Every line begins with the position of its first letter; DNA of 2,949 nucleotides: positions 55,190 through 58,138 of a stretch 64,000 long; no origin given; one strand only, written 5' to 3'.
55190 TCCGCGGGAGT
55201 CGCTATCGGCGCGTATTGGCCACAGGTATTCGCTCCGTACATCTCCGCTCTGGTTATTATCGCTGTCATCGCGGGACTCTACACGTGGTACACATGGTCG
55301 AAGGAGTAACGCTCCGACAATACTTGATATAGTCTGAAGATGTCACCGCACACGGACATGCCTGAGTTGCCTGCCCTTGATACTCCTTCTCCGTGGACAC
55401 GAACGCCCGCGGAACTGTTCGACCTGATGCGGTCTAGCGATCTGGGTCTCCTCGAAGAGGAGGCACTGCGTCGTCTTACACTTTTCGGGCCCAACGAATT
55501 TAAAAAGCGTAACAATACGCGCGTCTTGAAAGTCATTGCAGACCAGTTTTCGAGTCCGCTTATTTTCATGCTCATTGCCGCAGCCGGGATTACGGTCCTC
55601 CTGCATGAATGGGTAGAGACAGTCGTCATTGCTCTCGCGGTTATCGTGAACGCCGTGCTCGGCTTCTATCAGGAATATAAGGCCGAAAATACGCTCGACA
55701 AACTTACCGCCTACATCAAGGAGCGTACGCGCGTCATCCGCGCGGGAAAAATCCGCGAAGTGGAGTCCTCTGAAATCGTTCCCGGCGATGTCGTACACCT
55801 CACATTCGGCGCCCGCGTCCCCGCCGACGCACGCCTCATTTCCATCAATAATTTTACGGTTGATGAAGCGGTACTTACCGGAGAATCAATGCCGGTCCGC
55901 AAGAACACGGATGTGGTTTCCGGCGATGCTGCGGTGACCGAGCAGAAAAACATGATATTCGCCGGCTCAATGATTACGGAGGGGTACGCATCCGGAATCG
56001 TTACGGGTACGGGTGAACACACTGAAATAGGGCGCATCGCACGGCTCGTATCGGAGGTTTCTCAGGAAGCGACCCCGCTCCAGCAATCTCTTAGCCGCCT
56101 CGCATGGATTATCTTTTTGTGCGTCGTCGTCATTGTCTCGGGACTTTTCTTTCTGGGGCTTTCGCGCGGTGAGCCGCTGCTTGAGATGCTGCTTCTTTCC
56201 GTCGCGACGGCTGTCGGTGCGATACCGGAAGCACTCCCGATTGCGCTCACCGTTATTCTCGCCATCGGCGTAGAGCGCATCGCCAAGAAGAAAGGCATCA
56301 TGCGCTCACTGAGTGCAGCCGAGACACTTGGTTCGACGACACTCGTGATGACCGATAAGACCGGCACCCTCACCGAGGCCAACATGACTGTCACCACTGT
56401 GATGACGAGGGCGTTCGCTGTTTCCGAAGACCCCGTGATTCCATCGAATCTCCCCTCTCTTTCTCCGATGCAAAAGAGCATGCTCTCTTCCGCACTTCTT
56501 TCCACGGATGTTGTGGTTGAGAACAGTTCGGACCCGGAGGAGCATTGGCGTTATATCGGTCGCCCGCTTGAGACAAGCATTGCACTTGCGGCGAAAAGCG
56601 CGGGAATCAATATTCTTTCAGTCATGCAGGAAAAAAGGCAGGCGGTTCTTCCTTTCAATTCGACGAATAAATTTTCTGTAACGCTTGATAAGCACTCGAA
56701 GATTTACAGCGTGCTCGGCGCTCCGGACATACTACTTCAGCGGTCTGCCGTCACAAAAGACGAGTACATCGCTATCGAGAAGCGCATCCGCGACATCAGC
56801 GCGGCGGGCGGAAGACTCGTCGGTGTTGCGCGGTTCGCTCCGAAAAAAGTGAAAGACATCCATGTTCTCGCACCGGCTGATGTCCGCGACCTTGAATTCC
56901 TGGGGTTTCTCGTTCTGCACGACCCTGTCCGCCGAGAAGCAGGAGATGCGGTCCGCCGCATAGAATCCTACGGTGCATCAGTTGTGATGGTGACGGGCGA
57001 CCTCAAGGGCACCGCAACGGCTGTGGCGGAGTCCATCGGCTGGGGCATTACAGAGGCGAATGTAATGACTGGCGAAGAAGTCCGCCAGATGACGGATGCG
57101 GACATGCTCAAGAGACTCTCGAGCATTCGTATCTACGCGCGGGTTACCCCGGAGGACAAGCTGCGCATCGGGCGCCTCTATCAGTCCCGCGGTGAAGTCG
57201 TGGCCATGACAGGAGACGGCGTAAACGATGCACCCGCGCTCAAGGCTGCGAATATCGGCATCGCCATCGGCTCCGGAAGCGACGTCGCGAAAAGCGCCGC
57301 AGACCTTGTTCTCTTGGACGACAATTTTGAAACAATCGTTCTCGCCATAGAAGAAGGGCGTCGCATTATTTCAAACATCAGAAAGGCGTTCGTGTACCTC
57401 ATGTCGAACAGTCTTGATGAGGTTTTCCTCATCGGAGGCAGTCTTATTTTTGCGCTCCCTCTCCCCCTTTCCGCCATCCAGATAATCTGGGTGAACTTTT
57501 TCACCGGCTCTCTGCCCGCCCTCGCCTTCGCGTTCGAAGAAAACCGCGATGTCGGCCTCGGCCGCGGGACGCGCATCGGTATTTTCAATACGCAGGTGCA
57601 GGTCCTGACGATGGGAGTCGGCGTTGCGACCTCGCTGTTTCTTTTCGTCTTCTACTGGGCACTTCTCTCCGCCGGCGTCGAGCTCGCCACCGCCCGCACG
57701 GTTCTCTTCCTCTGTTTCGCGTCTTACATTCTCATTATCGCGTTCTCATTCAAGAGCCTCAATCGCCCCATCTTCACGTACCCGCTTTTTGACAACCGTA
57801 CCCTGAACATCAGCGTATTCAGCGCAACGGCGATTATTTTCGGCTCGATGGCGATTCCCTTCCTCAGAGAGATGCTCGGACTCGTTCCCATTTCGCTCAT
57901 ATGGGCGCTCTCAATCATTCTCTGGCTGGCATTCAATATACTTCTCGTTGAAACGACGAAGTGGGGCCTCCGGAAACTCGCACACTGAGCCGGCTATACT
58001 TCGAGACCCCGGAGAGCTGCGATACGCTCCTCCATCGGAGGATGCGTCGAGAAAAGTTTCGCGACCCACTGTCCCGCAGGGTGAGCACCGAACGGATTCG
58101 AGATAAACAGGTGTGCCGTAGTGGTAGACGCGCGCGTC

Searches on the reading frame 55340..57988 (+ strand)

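Call 41: search_protein_families(library=pfam, proteins=[window:55340-57988:+], max_evalue=0.00001)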
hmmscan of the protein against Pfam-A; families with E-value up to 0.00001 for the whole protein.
window:55340-57988:+ (882 aa): 6 families
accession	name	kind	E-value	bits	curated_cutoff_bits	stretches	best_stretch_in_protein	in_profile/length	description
PF00122.25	E1-E2_ATPase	-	3.2e-53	180.4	28.1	1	126-317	3-181/181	E1-E2 ATPase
PF00689.26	Cation_ATPase_C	-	1.9e-21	77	27.3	1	707-875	1-174/175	Cation transporting ATPase, C-terminus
PF00702.32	Hydrolase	-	4.4e-16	60.3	26.4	1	335-638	3-191/191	haloacid dehalogenase-like hydrolase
PF00690.31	Cation_ATPase_N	-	2.2e-12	46.9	20.4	1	19-84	2-68/69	Cation transporter/ATPase, N-terminus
PF13246.12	Cation_ATPase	-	2.2e-08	34.5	21.7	1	391-469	8-88/91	Cation transport ATPase (P-type)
PF08282.18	Hydrolase_3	-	7.1e-06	26.4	20.9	0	615-668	200-253/255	haloacid dehalogenase-like hydrolase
